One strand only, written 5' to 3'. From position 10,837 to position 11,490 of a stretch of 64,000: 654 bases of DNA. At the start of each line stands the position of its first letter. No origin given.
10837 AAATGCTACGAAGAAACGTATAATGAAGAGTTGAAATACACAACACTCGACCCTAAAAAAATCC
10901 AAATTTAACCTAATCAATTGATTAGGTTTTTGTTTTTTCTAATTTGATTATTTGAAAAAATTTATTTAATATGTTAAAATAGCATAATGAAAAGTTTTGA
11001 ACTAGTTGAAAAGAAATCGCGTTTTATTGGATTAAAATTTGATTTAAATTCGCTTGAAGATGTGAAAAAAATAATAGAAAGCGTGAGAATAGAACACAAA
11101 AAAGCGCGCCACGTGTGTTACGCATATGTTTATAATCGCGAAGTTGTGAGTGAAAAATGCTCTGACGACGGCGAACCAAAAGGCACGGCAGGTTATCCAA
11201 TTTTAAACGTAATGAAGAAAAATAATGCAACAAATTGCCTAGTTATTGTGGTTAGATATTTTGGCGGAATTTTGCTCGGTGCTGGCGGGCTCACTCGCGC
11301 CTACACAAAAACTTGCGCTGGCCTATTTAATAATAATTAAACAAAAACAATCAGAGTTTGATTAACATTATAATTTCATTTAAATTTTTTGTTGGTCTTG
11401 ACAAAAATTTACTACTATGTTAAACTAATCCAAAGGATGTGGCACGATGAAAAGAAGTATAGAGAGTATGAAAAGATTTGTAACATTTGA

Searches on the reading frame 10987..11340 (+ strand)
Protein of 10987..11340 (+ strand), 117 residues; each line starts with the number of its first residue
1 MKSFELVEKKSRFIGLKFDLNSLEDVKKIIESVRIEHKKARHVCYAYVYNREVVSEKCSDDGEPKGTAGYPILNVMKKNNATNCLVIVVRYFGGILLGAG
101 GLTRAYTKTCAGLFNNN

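Call 47: search_protein_families(library=pfam, proteins=[window:10987-11340:+], max_evalue=0.01)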
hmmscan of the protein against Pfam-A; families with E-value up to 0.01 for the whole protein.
window:10987-11340:+ (117 aa): 1 family
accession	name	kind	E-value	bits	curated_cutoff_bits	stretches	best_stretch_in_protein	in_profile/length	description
PF01205.25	UPF0029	-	1.8e-37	128.1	27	1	9-110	1-103/107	Uncharacterized protein family UPF0029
